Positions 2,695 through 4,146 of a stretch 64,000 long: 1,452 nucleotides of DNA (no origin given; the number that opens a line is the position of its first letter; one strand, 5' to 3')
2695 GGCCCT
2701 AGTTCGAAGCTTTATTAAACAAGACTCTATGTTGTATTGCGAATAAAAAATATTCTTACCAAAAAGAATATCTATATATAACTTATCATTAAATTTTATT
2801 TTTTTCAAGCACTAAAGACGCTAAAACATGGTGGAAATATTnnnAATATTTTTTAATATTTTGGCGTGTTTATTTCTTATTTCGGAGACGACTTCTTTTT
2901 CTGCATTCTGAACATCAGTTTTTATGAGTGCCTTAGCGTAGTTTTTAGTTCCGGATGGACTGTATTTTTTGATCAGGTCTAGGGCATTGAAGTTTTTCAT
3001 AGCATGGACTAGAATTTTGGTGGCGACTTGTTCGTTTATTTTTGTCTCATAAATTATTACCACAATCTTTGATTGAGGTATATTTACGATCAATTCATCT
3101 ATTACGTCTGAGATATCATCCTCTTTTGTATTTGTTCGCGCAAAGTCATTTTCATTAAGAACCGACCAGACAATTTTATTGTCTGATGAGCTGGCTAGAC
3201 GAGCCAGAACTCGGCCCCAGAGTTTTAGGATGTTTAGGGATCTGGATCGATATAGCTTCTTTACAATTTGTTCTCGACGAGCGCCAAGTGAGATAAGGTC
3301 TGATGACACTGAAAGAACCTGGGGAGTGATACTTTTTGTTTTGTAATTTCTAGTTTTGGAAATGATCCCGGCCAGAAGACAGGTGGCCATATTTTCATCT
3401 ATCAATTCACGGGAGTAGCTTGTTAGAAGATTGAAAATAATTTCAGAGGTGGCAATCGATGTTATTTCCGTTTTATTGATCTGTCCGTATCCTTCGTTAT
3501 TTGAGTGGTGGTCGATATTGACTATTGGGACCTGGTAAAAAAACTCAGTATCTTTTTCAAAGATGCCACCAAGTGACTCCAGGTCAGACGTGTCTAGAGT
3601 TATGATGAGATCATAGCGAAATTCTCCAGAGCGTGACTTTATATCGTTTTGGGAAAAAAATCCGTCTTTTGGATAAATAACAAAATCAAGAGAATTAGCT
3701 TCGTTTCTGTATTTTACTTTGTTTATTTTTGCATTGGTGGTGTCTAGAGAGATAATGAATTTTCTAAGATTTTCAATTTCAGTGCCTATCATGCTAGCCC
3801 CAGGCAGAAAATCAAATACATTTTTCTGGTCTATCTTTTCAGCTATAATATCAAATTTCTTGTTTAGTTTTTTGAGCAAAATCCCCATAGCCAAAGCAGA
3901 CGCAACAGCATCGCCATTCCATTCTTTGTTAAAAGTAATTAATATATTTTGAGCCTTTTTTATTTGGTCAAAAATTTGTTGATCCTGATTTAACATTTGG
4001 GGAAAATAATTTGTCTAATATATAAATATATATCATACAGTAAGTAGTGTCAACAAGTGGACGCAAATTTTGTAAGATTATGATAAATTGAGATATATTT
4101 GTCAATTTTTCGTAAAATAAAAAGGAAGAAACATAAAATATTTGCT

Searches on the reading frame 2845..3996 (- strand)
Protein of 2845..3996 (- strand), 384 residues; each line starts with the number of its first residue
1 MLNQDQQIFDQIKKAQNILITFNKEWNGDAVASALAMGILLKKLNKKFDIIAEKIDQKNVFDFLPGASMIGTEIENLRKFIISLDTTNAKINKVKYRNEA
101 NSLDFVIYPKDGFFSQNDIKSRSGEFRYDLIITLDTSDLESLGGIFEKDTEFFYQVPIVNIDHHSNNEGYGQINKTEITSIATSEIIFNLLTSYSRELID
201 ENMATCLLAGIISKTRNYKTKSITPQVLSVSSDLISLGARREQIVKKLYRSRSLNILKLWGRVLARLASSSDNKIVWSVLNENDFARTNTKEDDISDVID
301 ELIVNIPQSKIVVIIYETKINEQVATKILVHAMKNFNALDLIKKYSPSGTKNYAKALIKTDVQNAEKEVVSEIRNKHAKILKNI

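Call 88: find_encoding_contigs(protein=window:2845-3996:-, flank=10000, max_places=1)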
Protein window:2845-3996:- (384 aa): 8 contigs read that carry it; 1 place shown.
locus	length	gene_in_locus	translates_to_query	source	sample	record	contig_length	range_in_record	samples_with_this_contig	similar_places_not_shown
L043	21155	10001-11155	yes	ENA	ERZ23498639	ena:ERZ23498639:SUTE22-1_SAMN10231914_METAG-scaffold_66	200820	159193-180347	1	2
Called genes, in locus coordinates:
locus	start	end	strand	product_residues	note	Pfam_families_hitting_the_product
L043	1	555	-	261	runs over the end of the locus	-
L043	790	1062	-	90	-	-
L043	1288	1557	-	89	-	-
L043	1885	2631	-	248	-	PF07589:PEP_exosort_dom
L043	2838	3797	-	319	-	PF01933:CofD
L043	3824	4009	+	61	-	-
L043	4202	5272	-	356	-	PF21088:MS_channel_1st, PF00924:MS_channel_2nd, PF21082:MS_channel_3rd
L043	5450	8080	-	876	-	PF00133:tRNA-synt_1, PF09334:tRNA-synt_1g (weak), PF13603:tRNA-synt_1_2 (faint), PF00133:tRNA-synt_1, PF09334:tRNA-synt_1g (weak), PF08264:Anticodon_1, PF10458:Val_tRNA-synt_C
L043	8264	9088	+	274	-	-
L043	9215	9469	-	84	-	-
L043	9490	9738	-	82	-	-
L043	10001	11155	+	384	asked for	PF01368:DHH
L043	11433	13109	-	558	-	PF00239:Resolvase, PF07508:Recombinase, PF13408:Zn_ribbon_recom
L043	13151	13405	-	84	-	-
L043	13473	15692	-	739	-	PF01751:Toprim (weak), PF13155:Toprim_2, PF13662:Toprim_4 (faint)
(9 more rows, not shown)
